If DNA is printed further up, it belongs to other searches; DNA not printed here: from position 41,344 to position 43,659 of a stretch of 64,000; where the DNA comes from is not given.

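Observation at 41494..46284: ABC importer operon with an ATPase fused to a flavin-halogenase-like domain, plus SCO1/SenC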

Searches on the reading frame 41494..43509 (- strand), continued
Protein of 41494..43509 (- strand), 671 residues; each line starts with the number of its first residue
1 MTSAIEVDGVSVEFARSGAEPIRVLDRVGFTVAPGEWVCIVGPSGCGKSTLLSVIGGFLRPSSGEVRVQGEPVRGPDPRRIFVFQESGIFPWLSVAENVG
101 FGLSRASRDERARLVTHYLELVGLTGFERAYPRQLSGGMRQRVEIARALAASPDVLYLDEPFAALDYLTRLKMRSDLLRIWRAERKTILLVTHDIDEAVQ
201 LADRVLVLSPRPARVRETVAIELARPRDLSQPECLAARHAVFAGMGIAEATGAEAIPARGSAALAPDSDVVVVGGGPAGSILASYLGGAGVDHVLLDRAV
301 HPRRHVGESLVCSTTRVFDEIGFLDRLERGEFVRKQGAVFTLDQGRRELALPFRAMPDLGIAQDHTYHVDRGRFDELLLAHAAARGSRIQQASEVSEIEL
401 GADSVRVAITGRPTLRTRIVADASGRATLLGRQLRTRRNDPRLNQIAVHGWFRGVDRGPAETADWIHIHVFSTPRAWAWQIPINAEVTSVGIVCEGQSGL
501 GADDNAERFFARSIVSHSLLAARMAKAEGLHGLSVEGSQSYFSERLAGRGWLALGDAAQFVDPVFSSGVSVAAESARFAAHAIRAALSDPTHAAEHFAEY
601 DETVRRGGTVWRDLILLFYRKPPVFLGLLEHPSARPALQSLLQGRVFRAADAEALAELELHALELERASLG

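Call 30: find_related_loci(query=A1, collection=genome_contigs, flank=10000)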
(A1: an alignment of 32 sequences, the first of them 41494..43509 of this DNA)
Query A1 (671 aa) in genome_contigs; peptide patterns used: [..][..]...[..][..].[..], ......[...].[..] (x = any residue, [..] = any of these).
600 stretches matched a pattern (row limit reached: there are more); 597 encode a relative of the query (tblastn E <= 1e-3); the best 80 are kept; 80 distinct loci.
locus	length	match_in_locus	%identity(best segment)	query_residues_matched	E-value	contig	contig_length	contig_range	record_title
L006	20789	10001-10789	59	1-263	8e-98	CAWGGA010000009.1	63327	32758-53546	MAG: uncultured Acidobacteriaceae bacterium isolate MFD05512.bin.2.120 genome assembly, contig: contig_29107, whole geno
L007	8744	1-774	61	26-275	7e-97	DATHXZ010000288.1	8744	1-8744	MAG TPA_asm: Chthoniobacterales bacterium isolate SMAG_U16198 k141_373652, whole genome shotgun sequence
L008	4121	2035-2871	58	3-278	1e-95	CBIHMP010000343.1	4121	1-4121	MAG TPA_asm: uncultured Luteolibacter sp. isolate SRR17255070_binner12_Refined_22 genome assembly, contig: ERZ27337256.5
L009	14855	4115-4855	60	1-248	4e-95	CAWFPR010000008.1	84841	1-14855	MAG: uncultured Acidobacteriota bacterium isolate MFD05442.bin.1.130 genome assembly, contig: contig_22023, whole genome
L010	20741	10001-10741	57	1-248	4e-92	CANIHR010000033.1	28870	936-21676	MAG: Bryobacterales bacterium isolate RE-9nov16-157 genome assembly, contig: RE-9nov16-C2916, whole genome shotgun seque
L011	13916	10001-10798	52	1-275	3e-88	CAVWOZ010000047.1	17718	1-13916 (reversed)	MAG: uncultured Acidobacteriota bacterium isolate MFD09368.bin.3.159 genome assembly, contig: contig_69530, whole genome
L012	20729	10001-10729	60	5-248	2e-87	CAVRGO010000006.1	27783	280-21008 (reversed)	MAG: uncultured Acidobacteriota bacterium isolate MFD05442.bin.1.279 genome assembly, contig: contig_79183, whole genome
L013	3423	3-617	66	48-252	1e-85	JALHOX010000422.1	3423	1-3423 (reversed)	MAG: Phycisphaerae bacterium isolate bin.198_sub c_000000081475, whole genome shotgun sequence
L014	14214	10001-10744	53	15-258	6e-74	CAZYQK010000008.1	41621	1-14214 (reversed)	MAG TPA_asm: uncultured bacterium isolate SRP119689_co1_84 genome assembly, contig: NODE_1087_length_41621_cov_6.737887,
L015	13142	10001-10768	48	1-257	2e-71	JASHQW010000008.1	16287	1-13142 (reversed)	MAG: Gammaproteobacteria bacterium isolate JOPF085 JOPF_AWAY_contig_22220, whole genome shotgun sequence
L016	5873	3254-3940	50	22-251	2e-71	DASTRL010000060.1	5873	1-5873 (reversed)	MAG TPA_asm: Steroidobacteraceae bacterium isolate SMAG_U2251 k141_1369842, whole genome shotgun sequence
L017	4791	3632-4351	48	2-242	7e-69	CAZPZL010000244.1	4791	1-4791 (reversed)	MAG TPA_asm: uncultured Granulicella sp. isolate binchicken_co3_305 genome assembly, contig: NODE_58790_length_4791_cov_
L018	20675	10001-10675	50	4-228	1e-66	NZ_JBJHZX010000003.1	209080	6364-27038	Candidatus Clostridium eludens strain WILCCON 0269 NODE_3_length_209080_cov_143.013741, whole genome shotgun sequence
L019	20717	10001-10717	45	5-242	3e-66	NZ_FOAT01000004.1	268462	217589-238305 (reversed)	Ruminococcus albus strain KH2T6, whole genome shotgun sequence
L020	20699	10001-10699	51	2-233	8e-66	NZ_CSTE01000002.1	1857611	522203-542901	Haloferax massiliensis strain Arc-Hr, whole genome shotgun sequence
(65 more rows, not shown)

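Call 41: predict_structure(alignment_id=A1)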
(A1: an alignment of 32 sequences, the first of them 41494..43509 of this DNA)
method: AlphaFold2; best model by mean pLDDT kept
length: 671 residues; sequences in the alignment: 32
mean_pLDDT: 84.4   pTM: 0.60
mean pLDDT of the five models: 84.4, 84.0, 83.9, 81.2, 81.2
residues with pLDDT >= 90: 259; 70-90: 343; 50-70: 45; < 50: 24
segments of 3 or more residues with pLDDT < 50: 248-262, 301-306
pLDDT, mean of each block of 10 residues (from residue 1): 88 85 93 94 82 93 95 89 77 88 87 92 87 79 88 88 61 78 88 87 92 91 83 85 71 33 71 91 96 85 55 79 90 89 88 84 84 86 92 86 85 91 84 84 83 94 92 86 89 75 80 93 95 78 84 69 62 89 95 92 88 84 85 89 84 91 86 56
secondary structure, 60 per line:
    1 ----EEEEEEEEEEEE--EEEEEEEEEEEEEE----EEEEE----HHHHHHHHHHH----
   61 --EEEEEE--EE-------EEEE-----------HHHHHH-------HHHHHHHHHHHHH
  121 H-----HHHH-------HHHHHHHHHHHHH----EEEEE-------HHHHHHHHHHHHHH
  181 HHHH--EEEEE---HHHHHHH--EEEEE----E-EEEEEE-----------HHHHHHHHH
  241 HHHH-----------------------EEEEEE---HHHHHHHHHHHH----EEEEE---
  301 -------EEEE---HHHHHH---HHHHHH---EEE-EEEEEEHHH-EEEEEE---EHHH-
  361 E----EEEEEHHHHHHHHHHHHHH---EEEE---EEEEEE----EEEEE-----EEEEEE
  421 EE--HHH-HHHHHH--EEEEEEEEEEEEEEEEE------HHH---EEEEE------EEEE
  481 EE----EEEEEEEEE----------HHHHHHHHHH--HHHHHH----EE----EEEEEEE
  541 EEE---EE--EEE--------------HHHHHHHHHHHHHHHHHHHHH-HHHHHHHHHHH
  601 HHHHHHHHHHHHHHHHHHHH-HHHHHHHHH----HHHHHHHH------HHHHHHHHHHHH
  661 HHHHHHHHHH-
elements in order: E5-16 E19-32 E37-41 H46-56 E63-68 E80-83 H95-100 H108-121 H127-130 H138-150 E155-159 H167-184 E187-191 H195-201 E204-208 E215-220 H232-244 E268-273 H277-288 E293-297 E308-311 H315-320 H324-329 E333-335 E337-342 E347-352 E366-370 H371-384 E388-391 E395-400 E405-409 E415-422 H429-434 E437-453 E466-470 E477-482 E487-495 H506-515 H518-523 E534-543 E551-553 H568-588 H590-620 H622-630 H635-642 H649-670

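Call 44: fold_search(model_id=the predicted structure, library=pdb)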
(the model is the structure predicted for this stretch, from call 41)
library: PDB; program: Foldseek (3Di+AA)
matches with E <= 10: 2000; with E <= 0.001: 1873
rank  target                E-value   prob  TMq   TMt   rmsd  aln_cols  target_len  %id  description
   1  7fco_B                7.2e-36  1.00  0.55  0.85   2.9       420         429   38  ChlB4 Halogenase (released 2022-03-16)
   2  5dbj_D                8.0e-36  1.00  0.55  0.83   2.8       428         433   36  Crystal structure of halogenase PltA (released 2015-10-07)
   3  5dbj_C                9.9e-36  1.00  0.56  0.84   2.8       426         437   36  Crystal structure of halogenase PltA (released 2015-10-07)
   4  5dbj_A                1.7e-35  1.00  0.55  0.84   2.8       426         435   36  Crystal structure of halogenase PltA (released 2015-10-07)
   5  7fco_A                1.6e-34  1.00  0.55  0.83   3.1       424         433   36  ChlB4 Halogenase (released 2022-03-16)
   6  5buk_B                2.6e-34  1.00  0.55  0.84   2.9       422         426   37  Structure of flavin-dependent chlorinase Mpy16 (released 2016-03-09)
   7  5buk_A                5.5e-34  1.00  0.55  0.83   2.9       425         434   37  Structure of flavin-dependent chlorinase Mpy16 (released 2016-03-09)
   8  8zop                  2.4e-29  1.00  0.51  0.81   3.6       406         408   28  Structure of FasV in complex with FAD (released 2025-04-02)
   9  5bva                  5.7e-29  1.00  0.53  0.87   3.2       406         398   25  Structure of flavin-dependent brominase Bmp2 (released 2016-03-09)
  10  5bul                  6.4e-29  1.00  0.52  0.87   3.2       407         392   26  Structure of flavin-dependent brominase Bmp2 triple mutant Y302S F306V A345W (released 2016-03-09)
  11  8gu0_A                1.2e-26  1.00  0.52  0.76   4.0       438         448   26  Crystal structure of a fungal halogenase RadH (released 2023-07-26)
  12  3i3l                  1.2e-26  1.00  0.50  0.60   7.5       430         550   25  Crystal structure of CmlS, a flavin-dependent halogenase (released 2010-03-09)
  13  3e1t                  1.7e-26  1.00  0.47  0.70   7.8       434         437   26  Structure and action of the myxobacterial chondrochloren halogenase CndH, a new variant of FAD-dependent halogenases (released 2009-02-24)
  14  8gu0_B                7.3e-26  1.00  0.52  0.76   3.8       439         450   26  Crystal structure of a fungal halogenase RadH (released 2023-07-26)
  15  3nix_A                3.3e-25  1.00  0.52  0.83   3.6       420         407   24  Crystal structure of flavoprotein/dehydrogenase from Cytophaga hutchinsonii. Northeast Structural Genomics Consortium  (released 2010-06-30)
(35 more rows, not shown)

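Call 82: find_encoding_contigs(protein=window:41494-43509:-, flank=3000, max_places=2)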
Protein window:41494-43509:- (671 aa): 1 contig read that carries it; 1 place shown.
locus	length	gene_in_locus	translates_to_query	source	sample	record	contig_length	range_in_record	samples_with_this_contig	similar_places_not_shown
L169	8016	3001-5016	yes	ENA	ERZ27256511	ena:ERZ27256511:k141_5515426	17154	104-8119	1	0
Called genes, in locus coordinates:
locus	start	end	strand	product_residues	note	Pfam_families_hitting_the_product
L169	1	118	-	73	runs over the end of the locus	?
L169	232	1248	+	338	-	PF13379:NMT1_2, PF12974:Phosphonate-bd (weak), PF09084:NMT1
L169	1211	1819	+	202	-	PF00578:AhpC-TSA (weak), PF02630:SCO1-SenC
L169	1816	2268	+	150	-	-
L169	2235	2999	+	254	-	PF00528:BPD_transp_1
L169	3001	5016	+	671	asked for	PF00005:ABC_tran, PF13304:AAA_21 (faint), PF01494:FAD_binding_3, PF04820:Trp_halogenase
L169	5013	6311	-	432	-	PF01266:DAO (weak), PF01593:Amino_oxidase, PF13450:NAD_binding_8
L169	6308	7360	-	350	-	PF01208:URO-D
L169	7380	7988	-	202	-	PF02245:Pur_DNA_glyco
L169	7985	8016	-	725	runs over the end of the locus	PF01804:Penicil_amidase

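Call 87: list_cluster_members(proteins=[P0008, P0016, P0022, P0040, P0042, P0070, P0092, P0096, P0109, P0115])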
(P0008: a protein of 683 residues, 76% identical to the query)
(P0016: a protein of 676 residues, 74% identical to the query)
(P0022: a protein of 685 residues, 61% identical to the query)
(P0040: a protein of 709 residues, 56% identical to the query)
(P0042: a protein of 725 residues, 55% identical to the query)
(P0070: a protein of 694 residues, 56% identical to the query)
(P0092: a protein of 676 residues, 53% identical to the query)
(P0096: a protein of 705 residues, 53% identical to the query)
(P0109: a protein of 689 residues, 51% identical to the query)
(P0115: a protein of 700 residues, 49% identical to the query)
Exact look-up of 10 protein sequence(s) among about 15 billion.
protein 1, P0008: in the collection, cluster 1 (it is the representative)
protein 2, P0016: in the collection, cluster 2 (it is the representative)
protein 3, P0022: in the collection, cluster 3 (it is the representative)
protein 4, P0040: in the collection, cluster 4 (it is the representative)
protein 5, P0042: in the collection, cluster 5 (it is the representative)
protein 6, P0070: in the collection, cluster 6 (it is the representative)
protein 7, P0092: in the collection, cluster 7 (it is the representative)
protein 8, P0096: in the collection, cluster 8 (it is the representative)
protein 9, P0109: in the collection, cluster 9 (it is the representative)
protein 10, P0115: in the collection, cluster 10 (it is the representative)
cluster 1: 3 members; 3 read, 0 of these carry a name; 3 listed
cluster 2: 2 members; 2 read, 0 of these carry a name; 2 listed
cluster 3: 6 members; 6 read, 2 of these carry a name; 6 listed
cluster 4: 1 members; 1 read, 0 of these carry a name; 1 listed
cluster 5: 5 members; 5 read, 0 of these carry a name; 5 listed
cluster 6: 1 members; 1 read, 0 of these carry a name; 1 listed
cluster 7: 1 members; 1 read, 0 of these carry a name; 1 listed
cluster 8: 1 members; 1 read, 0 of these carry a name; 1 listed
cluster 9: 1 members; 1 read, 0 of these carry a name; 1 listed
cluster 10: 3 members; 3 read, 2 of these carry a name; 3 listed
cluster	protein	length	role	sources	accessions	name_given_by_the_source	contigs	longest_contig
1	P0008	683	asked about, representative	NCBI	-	-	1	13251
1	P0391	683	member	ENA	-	-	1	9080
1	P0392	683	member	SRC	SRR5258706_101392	-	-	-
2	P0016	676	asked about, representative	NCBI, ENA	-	-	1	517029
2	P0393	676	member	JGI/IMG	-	-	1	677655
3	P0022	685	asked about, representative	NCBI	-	-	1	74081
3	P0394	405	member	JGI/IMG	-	FADH2 O2-dependent halogenase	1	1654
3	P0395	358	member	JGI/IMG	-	FADH2 O2-dependent halogenase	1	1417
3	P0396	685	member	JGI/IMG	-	-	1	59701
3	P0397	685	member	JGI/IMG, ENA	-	-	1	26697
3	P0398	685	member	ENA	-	-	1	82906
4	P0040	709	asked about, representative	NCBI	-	-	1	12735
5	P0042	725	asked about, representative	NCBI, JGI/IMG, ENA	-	-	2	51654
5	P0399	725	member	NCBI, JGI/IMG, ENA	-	-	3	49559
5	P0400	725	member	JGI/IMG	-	-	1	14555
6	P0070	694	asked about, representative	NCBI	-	-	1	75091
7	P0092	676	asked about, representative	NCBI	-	-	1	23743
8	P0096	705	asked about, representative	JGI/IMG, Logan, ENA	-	-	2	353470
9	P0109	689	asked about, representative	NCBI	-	-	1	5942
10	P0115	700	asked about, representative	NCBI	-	-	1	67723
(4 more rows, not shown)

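Call 88: find_encoding_contigs(protein=P0096, flank=9000, max_places=1)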
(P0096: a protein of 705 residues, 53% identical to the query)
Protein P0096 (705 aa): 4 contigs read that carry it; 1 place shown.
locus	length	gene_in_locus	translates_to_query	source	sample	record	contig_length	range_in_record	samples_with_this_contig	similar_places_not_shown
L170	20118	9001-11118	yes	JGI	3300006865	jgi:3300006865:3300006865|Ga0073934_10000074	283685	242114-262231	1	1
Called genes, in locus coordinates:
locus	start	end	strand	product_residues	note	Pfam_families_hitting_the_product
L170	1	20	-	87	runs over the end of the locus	PF24696:UGSC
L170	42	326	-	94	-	PF24696:UGSC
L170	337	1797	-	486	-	-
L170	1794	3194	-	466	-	-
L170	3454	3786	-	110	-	PF07589:PEP_exosort_dom (weak)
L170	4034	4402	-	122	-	PF09656:PGPGW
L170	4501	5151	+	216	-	PF01625:PMSR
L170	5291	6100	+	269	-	PF00106:adh_short, PF08659:KR, PF13561:adh_short_C2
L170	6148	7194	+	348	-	PF13379:NMT1_2, PF09084:NMT1, PF12974:Phosphonate-bd (faint)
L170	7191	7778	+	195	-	PF00578:AhpC-TSA, PF08534:Redoxin (weak), PF02630:SCO1-SenC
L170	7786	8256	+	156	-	-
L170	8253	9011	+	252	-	PF00528:BPD_transp_1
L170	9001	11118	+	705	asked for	PF00005:ABC_tran, PF13304:AAA_21 (faint), PF01494:FAD_binding_3, PF05834:Lycopene_cycl (faint), PF01266:DAO (weak), PF12831:FAD_oxidored (weak), PF04820:Trp_halogenase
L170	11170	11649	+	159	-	PF04075:F420H2_quin_red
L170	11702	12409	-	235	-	PF03167:UDG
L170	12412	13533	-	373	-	PF03060:NMO, PF01070:FMN_dh (weak)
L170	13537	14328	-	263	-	PF00106:adh_short, PF08659:KR (weak), PF13561:adh_short_C2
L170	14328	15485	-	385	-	PF13469:Sulfotransfer_3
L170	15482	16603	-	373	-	PF06742:DUF1214 (weak)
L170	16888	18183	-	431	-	PF01595:CNNM, PF00571:CBS (weak), PF03471:CorC_HlyC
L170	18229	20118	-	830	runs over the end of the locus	PF03924:CHASE, PF00989:PAS, PF08448:PAS_4, PF13426:PAS_9, PF08447:PAS_3, PF00512:HisKA, PF02518:HATPase_c, PF00072:Response_reg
